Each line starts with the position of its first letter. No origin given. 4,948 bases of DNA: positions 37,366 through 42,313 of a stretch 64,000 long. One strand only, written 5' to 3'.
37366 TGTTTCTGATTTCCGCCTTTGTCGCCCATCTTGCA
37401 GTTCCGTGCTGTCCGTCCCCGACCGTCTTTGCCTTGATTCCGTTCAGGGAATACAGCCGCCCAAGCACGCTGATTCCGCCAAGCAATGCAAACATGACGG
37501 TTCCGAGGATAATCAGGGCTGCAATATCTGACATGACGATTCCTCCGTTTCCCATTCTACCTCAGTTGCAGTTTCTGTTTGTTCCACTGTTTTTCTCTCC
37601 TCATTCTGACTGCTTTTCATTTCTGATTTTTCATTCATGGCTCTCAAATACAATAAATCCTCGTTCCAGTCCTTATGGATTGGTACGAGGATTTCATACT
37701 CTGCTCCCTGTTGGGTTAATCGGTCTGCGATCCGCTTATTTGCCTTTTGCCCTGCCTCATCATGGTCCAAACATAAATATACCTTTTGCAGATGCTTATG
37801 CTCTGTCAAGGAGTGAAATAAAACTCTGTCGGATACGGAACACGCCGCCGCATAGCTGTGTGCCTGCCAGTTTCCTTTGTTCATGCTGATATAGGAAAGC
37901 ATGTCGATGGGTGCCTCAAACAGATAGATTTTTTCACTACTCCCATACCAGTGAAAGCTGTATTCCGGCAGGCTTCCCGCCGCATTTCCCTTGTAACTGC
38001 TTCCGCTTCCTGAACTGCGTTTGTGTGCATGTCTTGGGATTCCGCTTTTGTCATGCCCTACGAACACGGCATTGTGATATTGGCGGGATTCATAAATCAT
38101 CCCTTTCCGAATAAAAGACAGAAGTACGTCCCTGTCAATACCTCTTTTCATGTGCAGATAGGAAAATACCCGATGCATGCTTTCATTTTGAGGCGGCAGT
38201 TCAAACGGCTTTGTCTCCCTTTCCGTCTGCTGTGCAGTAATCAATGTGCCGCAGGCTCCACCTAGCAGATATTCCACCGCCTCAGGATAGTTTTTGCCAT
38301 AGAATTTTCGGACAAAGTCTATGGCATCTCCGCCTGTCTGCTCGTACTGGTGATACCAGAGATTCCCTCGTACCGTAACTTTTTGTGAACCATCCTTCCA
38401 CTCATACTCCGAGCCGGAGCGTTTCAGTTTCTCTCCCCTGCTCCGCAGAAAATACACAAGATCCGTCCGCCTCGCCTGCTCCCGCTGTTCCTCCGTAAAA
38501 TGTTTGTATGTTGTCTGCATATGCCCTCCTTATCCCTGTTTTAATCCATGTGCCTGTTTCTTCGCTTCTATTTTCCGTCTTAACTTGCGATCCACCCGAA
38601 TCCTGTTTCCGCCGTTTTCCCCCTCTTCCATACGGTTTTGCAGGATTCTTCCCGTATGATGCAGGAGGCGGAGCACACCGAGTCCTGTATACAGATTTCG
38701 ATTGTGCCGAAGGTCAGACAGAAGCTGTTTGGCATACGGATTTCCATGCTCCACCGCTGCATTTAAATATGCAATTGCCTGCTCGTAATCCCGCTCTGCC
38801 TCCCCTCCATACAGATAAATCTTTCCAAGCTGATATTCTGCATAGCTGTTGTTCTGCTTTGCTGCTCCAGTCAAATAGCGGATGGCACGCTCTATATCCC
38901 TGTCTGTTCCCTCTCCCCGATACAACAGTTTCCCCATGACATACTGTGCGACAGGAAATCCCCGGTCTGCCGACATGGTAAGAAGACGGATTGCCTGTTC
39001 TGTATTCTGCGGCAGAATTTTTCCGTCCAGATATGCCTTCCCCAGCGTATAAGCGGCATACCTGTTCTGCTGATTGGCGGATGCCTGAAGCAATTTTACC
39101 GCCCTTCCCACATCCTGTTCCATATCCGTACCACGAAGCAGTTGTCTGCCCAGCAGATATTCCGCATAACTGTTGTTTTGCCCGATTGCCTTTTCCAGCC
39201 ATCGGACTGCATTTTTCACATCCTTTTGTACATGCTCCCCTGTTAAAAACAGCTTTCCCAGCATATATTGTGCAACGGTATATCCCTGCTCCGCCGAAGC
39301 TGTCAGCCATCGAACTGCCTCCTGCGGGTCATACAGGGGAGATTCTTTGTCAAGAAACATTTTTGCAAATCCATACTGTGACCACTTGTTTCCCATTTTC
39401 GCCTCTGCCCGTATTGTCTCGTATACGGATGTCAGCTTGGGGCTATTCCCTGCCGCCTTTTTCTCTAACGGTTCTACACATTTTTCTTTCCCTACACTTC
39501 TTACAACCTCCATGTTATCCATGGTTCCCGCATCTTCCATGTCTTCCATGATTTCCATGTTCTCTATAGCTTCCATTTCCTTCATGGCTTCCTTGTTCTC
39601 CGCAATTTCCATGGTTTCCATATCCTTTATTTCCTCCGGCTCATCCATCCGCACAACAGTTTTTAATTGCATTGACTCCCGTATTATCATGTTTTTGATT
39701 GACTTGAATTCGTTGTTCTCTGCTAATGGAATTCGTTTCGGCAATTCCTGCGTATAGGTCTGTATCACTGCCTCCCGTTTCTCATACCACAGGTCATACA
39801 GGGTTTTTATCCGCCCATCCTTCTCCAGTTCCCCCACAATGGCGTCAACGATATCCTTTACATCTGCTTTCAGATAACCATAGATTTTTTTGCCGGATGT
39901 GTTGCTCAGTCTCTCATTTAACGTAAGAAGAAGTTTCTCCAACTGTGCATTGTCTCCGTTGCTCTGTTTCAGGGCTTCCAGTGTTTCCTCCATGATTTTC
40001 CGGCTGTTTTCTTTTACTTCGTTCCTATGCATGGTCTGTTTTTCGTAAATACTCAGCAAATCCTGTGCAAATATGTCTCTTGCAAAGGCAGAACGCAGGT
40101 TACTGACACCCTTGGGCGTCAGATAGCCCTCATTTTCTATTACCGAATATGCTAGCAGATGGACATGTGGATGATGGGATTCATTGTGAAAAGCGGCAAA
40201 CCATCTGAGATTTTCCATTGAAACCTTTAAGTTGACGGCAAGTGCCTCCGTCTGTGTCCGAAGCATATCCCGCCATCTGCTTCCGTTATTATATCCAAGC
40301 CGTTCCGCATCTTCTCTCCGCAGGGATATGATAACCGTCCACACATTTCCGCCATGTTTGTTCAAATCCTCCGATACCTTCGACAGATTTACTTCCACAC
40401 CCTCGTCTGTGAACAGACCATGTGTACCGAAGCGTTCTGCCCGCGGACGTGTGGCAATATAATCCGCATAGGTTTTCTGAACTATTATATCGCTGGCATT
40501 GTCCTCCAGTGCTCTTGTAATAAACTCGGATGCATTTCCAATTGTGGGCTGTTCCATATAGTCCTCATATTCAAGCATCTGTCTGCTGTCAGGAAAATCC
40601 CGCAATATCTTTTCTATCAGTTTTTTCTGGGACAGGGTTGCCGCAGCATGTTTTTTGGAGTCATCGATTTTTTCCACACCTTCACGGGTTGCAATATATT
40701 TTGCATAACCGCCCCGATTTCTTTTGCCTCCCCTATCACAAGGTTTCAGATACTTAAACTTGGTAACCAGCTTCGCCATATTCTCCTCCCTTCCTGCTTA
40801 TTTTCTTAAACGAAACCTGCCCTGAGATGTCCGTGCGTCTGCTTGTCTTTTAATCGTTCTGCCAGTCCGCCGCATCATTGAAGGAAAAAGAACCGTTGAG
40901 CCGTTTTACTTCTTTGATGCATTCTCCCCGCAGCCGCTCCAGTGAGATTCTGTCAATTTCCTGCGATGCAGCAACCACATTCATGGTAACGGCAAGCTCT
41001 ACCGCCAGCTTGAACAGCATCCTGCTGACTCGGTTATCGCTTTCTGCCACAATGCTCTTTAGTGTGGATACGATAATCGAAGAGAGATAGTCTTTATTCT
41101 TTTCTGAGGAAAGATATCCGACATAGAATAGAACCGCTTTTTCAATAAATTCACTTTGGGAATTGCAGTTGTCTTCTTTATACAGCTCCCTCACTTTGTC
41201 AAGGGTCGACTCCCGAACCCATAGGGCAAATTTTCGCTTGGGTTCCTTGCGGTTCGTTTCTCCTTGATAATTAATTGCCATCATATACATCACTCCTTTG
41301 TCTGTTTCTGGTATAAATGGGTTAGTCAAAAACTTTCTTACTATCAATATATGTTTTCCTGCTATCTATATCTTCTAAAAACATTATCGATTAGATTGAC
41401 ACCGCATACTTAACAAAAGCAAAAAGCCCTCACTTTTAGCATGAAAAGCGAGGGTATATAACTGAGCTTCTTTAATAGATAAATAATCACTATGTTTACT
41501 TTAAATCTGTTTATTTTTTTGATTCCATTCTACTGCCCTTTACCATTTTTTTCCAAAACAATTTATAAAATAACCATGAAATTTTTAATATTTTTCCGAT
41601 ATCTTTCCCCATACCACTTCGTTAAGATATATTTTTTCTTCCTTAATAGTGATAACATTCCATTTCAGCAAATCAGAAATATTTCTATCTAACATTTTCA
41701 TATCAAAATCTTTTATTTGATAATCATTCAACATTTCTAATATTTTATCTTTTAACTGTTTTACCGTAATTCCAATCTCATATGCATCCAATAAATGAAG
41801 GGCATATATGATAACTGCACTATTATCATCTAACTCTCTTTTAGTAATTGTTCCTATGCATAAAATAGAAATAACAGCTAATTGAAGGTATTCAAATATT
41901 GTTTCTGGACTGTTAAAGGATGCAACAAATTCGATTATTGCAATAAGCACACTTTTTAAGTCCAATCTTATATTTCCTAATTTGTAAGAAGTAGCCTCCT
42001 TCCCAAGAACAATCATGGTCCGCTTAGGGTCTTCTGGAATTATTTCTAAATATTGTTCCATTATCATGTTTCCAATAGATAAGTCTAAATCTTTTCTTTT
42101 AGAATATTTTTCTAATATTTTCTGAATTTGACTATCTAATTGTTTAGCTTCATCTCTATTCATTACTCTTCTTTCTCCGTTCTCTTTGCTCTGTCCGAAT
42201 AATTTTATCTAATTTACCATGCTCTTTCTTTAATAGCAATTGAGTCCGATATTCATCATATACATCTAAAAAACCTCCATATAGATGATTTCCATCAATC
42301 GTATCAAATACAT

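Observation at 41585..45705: ShosTA-like pair (HTH-DprA/SLOG plus ComF-like PRTase) extended by an IrrE-like metallopeptidase and a small protein, inserted in the ICE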

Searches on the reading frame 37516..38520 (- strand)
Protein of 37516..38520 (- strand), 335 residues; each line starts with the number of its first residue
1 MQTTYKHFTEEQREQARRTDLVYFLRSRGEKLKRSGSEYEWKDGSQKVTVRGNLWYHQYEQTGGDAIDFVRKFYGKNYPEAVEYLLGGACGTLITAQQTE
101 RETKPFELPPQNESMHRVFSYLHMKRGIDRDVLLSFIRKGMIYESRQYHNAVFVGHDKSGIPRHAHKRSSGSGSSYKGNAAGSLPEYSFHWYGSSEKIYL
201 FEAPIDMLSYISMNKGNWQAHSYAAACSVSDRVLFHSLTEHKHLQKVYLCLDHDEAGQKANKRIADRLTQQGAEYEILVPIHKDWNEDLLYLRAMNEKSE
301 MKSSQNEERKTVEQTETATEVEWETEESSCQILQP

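Call 36: search_protein_families(library=pfam, proteins=[window:37516-38520:-], max_evalue=0.001)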
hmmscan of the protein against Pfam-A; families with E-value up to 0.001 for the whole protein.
window:37516-38520:- (335 aa): 4 families
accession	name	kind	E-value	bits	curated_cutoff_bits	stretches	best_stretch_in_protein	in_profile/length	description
PF13154.11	DUF3991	-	1.2e-18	67.7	24.5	1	120-193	1-72/74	Protein of unknown function (DUF3991)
PF13155.12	Toprim_2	-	4.8e-17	62.5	22.1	1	199-289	1-88/88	Toprim-like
PF13362.12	Toprim_3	-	2.4e-10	41.1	27.2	1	199-289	3-89/95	Toprim domain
PF13662.12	Toprim_4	-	0.00034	21.2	25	0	237-272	41-78/85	Toprim domain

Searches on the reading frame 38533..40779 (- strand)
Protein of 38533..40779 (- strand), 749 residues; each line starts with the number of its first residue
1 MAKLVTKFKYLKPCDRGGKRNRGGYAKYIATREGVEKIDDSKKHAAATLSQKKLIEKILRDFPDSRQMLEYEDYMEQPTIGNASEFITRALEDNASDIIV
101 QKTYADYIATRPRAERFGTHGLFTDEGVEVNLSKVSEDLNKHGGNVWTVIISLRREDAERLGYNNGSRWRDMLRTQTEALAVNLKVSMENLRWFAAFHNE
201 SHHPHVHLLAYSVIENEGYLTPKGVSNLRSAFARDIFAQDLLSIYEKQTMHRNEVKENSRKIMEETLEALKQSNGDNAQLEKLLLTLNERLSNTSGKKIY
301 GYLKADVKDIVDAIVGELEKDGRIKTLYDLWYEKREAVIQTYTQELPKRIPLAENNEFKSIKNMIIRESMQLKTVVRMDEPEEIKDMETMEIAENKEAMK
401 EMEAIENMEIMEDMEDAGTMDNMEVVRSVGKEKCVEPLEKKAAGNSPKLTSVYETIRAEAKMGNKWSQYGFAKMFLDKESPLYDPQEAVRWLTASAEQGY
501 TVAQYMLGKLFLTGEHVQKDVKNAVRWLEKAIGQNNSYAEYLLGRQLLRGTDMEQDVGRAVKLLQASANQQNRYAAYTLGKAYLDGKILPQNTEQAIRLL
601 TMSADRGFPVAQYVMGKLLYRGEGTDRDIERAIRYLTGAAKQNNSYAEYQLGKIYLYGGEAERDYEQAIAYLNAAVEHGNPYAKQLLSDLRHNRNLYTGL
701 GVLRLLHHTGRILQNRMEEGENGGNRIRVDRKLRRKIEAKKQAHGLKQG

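Call 36: search_protein_families(library=pfam, proteins=[window:38533-40779:-], max_evalue=0.001)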
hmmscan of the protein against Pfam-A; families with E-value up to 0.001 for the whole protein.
window:38533-40779:- (749 aa): 3 families
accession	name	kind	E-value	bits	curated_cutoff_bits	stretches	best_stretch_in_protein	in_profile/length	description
PF08238.18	Sel1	-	1e-35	121.3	30.7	4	502-535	2-35/36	Sel1 repeat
PF18555.7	MobL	-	8.1e-29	101.2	28.5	1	1-405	1-370/383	MobL relaxases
PF23310.1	TPR_27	-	8.9e-07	29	27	0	627-674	43-90/110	Plant tetratrico peptide repeats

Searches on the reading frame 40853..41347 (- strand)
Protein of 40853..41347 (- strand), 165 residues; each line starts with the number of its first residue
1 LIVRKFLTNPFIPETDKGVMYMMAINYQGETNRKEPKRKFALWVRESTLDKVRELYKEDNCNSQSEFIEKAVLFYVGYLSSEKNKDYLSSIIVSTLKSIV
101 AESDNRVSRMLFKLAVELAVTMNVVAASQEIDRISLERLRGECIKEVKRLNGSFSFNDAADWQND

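Call 3: search_protein_families(library=pfam, proteins=[window:40853-41347:-], max_evalue=0.1)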
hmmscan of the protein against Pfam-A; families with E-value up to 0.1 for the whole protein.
window:40853-41347:- (165 aa): 2 families
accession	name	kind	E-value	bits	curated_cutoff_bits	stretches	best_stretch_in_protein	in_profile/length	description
PF16133.10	DUF4844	-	0.0021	18.6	25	1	59-125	10-73/117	Domain of unknown function (DUF4844)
PF01402.27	RHH_1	-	0.033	14.6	20.5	1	46-76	8-37/39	Ribbon-helix-helix protein, copG family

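Call 4: search_protein_families(library=padloc, proteins=[window:40853-41347:-], max_evalue=0.1)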
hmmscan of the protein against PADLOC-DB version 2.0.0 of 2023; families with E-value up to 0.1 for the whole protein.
window:40853-41347:- (165 aa): 1 family
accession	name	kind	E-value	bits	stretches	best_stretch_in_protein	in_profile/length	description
PDLC00187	HamB1|HamB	-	0.0072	12.6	1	62-149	560-647/851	DEAD-box helicase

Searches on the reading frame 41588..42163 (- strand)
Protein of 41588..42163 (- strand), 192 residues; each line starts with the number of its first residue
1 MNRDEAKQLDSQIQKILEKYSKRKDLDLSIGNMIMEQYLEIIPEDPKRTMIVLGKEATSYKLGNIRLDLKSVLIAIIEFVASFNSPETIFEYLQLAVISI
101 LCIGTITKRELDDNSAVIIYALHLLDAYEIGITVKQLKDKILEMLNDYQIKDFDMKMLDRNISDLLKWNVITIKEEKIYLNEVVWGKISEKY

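Call 3: search_protein_families(library=pfam, proteins=[window:41588-42163:-], max_evalue=0.1)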
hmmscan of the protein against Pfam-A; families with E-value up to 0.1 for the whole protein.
window:41588-42163:- (192 aa): 1 family
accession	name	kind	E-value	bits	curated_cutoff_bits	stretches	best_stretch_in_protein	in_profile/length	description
PF11310.13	DUF3113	-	0.022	15.2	25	1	151-177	31-57/60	Protein of unknown function (DUF3113)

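Call 4: search_protein_families(library=padloc, proteins=[window:41588-42163:-], max_evalue=0.1)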
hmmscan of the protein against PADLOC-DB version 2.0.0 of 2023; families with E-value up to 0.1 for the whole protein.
window:41588-42163:- (192 aa): 0 families

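Call 5: search_protein_families(library=ncbifam, proteins=[window:41588-42163:-], max_evalue=0.1)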
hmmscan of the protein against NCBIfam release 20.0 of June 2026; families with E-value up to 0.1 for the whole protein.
window:41588-42163:- (192 aa): 0 families

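Call 6: search_protein_families(library=phrogs, proteins=[window:41588-42163:-], max_evalue=0.1)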
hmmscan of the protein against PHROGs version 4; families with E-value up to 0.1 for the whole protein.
window:41588-42163:- (192 aa): 1 family
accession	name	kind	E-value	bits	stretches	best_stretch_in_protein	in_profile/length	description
phrog_12639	-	unknown function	0.013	16.6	1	125-167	24-68/117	-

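Call 59: search_solved_structures(query=A1, max_evalue=10, show_alignments=2)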
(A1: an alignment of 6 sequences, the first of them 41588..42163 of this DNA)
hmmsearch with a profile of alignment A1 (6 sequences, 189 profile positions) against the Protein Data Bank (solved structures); distinct sequences matched with E-value up to 10: 0.

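Call 71: find_homologous_proteins(query=A1, max_evalue=0.001)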
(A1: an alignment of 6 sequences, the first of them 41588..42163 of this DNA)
Query A1 (6 sequences) (192 aa, profile of the alignment): 198 proteins with E <= 0.001 among 2854 candidates; the best 120 are listed.
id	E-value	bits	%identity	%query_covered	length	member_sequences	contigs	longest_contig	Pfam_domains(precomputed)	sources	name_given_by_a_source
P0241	6.7e-93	328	56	98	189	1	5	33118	-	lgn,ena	-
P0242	1.4e-92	327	62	98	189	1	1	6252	-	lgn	-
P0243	5.3e-91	322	57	98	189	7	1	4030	-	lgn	-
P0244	1.4e-90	320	59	98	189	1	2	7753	-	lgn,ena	-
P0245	1.6e-90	320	51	98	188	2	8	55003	-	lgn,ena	-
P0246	2.1e-90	320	59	98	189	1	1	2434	-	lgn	-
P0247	3.4e-90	319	61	98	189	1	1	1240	-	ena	-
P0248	7.2e-90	318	60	98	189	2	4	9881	-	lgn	-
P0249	9.2e-90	318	60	98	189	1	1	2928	-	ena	-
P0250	1.6e-89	317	60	98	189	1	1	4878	-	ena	-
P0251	2.0e-89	316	60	98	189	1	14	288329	-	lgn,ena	-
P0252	3.1e-89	316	62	98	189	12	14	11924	-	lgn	-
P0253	4.0e-89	315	59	98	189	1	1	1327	-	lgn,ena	-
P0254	1.0e-88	314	64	98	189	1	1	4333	-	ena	-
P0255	2.4e-88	313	59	98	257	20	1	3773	-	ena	-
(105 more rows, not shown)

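Call 80: search_protein_representatives(alignment_id=A5)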
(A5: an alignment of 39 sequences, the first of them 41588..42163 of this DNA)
Query: 39 sequences, 189 profile positions. Proteins with E-value up to 0.001 (for the whole library): 239; up to 1e-10: 102; up to 1e-30: 28. The best 150 are listed.
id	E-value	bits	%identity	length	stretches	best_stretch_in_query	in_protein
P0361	1.1e-73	263.5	-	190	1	1-188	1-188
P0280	1.3e-71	256.8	-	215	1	31-189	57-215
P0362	2.9e-71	255.7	-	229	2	49-188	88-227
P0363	6.8e-66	238.2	-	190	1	1-188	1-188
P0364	8.1e-57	208.6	-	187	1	1-187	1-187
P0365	2.1e-55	203.9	-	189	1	1-189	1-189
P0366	2.1e-55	203.9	-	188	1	1-185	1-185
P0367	1.2e-52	194.9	-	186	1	1-188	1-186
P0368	1.5e-52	194.6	-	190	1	1-189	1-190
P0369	1.7e-51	191.2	-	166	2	68-188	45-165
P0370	2.8e-51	190.5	-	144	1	1-144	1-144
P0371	3.7e-51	190.1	-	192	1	1-188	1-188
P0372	4.8e-49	183.2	-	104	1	1-103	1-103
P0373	2.5e-48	180.9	-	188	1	1-187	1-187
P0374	4.7e-47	176.7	-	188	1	1-188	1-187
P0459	6.6e-11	58.8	-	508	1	21-185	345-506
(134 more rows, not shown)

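Call 84: find_encoding_contigs(protein=P0459, flank=6000, max_places=3)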
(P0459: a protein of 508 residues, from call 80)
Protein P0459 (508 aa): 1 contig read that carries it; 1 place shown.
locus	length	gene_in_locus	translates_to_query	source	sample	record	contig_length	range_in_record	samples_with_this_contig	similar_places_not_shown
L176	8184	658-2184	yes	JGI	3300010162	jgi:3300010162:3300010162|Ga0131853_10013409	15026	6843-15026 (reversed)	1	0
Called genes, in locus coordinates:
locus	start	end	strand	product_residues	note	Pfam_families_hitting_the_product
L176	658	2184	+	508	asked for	PF10463:Peptidase_U49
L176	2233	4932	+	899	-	PF04313:HSDR_N (weak), PF00270:DEAD, PF04851:ResIII, PF18766:SWI2_SNF2, PF08463:EcoEI_R_C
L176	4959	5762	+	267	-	PF13676:TIR_2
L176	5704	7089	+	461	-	PF01420:Methylase_S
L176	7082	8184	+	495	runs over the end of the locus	PF12161:HsdM_N (weak), PF02384:N6_Mtase, PF01170:UPF0020 (weak), PF07669:Eco57I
